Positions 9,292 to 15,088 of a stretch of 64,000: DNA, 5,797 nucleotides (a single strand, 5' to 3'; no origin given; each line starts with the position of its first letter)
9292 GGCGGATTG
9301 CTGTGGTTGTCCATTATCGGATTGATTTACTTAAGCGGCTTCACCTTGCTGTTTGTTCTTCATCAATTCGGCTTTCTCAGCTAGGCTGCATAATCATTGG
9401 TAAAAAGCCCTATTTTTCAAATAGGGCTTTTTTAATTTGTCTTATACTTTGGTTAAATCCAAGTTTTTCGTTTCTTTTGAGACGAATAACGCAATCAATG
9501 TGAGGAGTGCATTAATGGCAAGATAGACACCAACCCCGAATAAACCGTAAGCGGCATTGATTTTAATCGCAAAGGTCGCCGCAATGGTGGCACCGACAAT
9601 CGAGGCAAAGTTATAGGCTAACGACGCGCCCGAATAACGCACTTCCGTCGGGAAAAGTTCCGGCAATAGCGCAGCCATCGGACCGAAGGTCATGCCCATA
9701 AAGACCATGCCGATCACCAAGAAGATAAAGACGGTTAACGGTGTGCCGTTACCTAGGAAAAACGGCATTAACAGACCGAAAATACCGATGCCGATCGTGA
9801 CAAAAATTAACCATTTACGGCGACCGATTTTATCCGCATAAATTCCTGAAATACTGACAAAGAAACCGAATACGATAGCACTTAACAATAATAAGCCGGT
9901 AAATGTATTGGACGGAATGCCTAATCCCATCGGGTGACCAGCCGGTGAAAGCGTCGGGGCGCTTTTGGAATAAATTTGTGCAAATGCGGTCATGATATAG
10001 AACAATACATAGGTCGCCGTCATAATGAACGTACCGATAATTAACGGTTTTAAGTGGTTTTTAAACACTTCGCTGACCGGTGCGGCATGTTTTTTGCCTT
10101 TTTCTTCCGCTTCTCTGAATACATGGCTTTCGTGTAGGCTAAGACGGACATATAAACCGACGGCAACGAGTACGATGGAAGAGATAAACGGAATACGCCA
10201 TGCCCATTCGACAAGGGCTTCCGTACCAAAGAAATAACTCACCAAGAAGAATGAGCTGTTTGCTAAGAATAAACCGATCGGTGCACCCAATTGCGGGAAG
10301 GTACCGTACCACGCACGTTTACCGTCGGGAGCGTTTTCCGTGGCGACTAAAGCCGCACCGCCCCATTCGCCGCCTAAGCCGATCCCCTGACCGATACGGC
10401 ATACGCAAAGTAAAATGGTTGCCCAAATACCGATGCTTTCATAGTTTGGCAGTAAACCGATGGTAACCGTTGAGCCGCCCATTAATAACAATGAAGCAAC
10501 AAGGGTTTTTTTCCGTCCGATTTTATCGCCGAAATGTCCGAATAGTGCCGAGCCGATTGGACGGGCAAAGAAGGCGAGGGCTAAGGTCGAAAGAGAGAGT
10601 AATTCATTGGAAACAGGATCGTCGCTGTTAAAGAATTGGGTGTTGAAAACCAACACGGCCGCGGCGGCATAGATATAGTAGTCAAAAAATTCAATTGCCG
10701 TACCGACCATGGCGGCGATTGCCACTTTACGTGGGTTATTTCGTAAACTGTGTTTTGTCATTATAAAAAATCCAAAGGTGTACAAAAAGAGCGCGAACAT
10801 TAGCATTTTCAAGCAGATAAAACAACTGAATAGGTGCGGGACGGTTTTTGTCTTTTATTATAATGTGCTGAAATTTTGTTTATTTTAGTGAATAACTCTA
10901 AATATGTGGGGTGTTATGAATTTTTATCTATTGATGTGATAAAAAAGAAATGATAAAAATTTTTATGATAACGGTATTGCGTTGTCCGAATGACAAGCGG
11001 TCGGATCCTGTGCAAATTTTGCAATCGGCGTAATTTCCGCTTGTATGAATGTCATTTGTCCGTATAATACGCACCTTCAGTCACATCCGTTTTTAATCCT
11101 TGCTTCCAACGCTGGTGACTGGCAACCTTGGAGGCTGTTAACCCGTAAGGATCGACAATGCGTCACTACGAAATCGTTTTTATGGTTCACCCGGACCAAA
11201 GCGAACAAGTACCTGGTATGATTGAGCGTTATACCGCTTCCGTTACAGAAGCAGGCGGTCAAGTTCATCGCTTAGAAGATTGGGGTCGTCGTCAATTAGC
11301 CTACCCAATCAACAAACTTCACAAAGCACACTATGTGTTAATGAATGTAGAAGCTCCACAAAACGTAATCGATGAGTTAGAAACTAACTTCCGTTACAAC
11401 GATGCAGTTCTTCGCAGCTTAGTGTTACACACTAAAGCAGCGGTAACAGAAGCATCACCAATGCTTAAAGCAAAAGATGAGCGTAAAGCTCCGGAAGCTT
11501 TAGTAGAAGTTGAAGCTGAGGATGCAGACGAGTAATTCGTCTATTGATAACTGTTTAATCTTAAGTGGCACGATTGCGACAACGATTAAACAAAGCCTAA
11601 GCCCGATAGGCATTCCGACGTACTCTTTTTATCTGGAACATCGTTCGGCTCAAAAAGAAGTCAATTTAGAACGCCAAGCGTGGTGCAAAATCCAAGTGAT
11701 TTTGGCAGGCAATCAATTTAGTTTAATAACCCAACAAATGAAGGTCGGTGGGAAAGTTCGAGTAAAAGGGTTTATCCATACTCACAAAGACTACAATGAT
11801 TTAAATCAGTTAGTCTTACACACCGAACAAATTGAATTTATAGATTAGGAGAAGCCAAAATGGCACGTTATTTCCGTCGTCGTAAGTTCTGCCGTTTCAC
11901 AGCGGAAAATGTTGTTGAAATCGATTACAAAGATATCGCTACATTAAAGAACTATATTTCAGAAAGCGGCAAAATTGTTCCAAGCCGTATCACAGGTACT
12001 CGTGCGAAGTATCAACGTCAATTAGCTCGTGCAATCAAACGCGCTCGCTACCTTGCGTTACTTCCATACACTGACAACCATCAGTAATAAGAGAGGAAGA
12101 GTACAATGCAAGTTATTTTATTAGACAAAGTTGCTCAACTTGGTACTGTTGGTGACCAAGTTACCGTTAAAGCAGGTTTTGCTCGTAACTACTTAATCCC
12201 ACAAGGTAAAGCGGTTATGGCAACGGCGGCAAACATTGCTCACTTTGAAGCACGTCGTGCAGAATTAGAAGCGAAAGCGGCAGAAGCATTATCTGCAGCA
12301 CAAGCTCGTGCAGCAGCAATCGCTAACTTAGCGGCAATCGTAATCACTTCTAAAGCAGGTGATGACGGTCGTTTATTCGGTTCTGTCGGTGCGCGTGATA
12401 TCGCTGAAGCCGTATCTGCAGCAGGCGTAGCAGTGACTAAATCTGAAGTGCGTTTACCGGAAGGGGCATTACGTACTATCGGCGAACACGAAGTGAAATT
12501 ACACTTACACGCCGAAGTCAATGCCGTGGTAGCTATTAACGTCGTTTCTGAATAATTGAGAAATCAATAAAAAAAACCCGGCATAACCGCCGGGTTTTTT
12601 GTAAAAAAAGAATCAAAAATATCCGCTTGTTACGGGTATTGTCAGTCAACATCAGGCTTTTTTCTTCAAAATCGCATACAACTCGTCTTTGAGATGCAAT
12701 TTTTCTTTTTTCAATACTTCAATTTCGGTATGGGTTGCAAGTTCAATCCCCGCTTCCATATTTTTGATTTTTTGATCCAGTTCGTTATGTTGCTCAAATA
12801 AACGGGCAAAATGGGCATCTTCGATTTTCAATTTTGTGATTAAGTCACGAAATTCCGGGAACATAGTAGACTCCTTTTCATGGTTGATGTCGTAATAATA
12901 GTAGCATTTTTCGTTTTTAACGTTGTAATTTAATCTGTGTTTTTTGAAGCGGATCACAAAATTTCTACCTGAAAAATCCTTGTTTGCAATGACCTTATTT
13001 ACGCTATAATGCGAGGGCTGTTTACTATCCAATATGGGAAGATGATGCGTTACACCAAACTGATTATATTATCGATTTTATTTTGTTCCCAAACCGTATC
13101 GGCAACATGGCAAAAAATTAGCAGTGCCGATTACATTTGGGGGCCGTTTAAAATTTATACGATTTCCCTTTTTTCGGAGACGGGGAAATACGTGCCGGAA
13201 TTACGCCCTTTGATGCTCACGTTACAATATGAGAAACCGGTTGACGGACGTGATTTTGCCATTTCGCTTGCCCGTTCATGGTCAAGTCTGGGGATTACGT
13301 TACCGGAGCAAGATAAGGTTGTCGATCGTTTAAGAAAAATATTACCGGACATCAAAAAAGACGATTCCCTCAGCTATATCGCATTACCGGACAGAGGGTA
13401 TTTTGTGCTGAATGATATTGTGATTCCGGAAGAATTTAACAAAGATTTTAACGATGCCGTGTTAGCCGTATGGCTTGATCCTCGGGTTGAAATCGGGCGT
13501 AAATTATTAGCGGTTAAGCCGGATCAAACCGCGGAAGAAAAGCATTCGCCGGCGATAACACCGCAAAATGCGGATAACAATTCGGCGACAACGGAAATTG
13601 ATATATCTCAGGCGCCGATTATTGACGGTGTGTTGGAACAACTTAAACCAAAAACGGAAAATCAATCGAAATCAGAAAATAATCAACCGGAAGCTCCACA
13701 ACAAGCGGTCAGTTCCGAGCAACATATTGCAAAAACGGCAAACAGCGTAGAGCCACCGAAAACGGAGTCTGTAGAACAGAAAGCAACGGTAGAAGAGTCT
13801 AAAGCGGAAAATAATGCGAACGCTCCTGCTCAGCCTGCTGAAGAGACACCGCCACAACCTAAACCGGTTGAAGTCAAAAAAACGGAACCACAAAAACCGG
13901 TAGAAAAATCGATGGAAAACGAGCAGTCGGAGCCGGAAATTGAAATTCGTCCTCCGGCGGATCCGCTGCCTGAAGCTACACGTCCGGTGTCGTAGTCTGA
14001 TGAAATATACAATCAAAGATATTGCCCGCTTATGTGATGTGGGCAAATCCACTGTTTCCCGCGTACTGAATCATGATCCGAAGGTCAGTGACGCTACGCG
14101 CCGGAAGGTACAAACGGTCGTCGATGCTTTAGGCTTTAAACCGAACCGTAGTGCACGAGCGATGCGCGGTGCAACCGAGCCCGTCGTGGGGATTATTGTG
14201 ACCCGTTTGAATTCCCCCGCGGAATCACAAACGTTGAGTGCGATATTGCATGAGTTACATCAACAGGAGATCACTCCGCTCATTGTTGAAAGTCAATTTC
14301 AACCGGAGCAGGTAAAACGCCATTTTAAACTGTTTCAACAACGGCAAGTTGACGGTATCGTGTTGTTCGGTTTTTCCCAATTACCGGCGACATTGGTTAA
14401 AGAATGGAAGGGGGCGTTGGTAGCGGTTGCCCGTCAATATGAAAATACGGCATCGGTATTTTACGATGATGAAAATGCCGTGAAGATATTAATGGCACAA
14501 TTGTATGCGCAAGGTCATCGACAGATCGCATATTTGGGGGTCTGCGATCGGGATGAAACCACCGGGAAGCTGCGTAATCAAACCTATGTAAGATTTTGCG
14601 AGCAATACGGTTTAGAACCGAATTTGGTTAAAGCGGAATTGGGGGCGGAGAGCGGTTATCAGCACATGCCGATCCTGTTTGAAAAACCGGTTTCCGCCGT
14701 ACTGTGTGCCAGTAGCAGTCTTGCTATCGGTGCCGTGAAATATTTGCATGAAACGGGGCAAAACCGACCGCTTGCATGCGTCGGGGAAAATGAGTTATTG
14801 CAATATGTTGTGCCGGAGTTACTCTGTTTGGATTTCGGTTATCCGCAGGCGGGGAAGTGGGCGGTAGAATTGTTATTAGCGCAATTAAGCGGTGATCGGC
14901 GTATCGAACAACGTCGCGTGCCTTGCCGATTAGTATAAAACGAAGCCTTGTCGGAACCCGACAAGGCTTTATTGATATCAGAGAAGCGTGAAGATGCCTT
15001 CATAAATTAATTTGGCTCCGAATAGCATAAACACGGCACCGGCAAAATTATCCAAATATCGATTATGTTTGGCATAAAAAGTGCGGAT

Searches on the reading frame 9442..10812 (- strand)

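Call 40: search_protein_families(library=ncbifam, proteins=[window:9442-10812:-], max_evalue=1e-10)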
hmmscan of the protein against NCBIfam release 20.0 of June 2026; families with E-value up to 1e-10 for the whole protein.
window:9442-10812:- (456 aa): 11 families
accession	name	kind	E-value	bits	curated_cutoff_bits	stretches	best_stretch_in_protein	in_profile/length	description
TIGR00883.1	2A0106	subfamily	5.9e-146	486.6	443.45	1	37-439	1-400/400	metabolite/H+ symporter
NF007414.0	PRK09952.1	equivalog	3.7e-79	266.5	538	1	24-444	17-431/438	shikimate transporter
NF007927.0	PRK10642.1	equivalog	3.4e-69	233.9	544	1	28-453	24-446/500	glycine betaine/L-proline transporter ProP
NF011656.1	PRK15075.1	subfamily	1.5e-51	175.6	445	1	32-445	10-411/419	tricarballylate/proton symporter TcuC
NF007710.0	PRK10406.1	subfamily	3.6e-49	168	550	1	31-444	24-423/432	MFS family transporter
TIGR00891.1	2A0112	subfamily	1.1e-27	97.2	552.9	1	25-422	8-391/405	sialate:H+ symport family MFS transporter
NF003024.0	PRK03893.1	subfamily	2.8e-24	85.8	604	1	21-271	13-242/497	sialate:H+ symport family MFS transporter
NF008963.0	PRK12307.1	equivalog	5.2e-19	68.7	637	1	75-444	57-405/426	MFS transporter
TIGR00895.1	2A0115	subfamily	1.8e-16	60.1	418.55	1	28-413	16-396/398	aromatic acid/H+ symport family MFS transporter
TIGR00898.1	2A0119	subfamily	3.9e-16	58.9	550.75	0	86-230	141-266/506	cation transport protein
TIGR00879.1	SP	subfamily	2.4e-13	49.5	237.8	0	19-231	44-249/510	sugar porter family MFS transporter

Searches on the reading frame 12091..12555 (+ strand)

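Call 43: search_protein_families(library=ncbifam, proteins=[window:12091-12555:+], max_evalue=1e-8)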
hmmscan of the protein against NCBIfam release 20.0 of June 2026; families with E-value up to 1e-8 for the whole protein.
window:12091-12555:+ (154 aa): 2 families
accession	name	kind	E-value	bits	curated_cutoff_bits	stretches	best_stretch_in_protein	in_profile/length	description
TIGR00158.1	L9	equivalog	4.7e-52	176.4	58.6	1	6-154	1-148/148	50S ribosomal protein L9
NF011110.0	PRK14538.1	equivalog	4.8e-15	54.7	707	1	4-153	687-834/838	putative bifunctional signaling protein/50S ribosomal protein L9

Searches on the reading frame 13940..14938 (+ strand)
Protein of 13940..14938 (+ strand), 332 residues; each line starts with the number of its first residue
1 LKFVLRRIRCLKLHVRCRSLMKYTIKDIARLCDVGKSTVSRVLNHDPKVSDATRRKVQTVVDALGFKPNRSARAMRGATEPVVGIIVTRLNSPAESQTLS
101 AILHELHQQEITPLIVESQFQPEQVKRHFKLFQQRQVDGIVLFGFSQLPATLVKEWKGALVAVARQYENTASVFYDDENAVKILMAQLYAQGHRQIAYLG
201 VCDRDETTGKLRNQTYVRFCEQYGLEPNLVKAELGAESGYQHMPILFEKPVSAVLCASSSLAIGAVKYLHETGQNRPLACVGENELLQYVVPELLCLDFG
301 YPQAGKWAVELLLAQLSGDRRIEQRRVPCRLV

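Call 43: search_protein_families(library=ncbifam, proteins=[window:13940-14938:+], max_evalue=1e-8)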
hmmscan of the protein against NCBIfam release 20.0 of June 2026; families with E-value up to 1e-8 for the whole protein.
window:13940-14938:+ (332 aa): 17 families
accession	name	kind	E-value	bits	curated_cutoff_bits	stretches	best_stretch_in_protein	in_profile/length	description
TIGR02405.1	trehalos_R_Ecol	equivalog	7.4e-101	337.6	357.35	1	22-324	1-304/311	trehalose operon repressor TreR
NF047341.1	lactose_RbsR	equivalog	2.1e-38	132.5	382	1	22-331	2-322/331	ribose utilization transcriptional repressor RbsR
NF007075.0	PRK09526.1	subfamily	2.6e-35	122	340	1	22-332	5-326/358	LacI family DNA-binding transcriptional regulator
NF007449.0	PRK10014.1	subfamily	4.7e-30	104.8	310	1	22-275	6-268/342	Mal regulon transcriptional regulator MalI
NF008269.0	PRK11041.1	equivalog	2.7e-28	99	436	1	20-320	7-319/342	DNA-binding transcriptional regulator CytR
NF051853.1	TransRegUriRCory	equivalog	3.2e-28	98.8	550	1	24-274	2-256/327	transcriptional regulator UriR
TIGR02417.1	fruct_sucro_rep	subfamily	2.3e-27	96.1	389.55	1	24-331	1-323/327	D-fructose-responsive transcription factor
NF007979.0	PRK10703.1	equivalog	2.6e-26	92.5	501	1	24-321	3-314/341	HTH-type transcriptional repressor PurR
NF052440.1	TransRegGNTRPSEAE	equivalog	8.7e-26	90.8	400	1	20-322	3-317/333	HTH-type transcriptional regulator GntR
TIGR01481.1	ccpA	equivalog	1.6e-25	90.2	442.35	1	23-310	3-301/330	catabolite control protein A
NF008452.0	PRK11303.1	equivalog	1.2e-23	83.8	385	1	24-321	2-313/332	catabolite repressor/activator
NF007743.0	PRK10423.1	equivalog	1.3e-23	83.6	531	1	24-322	3-314/330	ribose operon transcriptional repressor RbsR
NF008002.0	PRK10727.1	equivalog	1.9e-21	76.6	557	1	24-314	3-305/341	HTH-type transcriptional regulator GalR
NF047913.1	TransRegIdnR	equivalog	2.2e-19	70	500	1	23-318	6-311/331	DNA-binding transcriptional regulator IdnR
NF011563.0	PRK14987.1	equivalog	1.6e-17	63.8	433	1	24-276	7-265/331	gluconate operon transcriptional repressor GntR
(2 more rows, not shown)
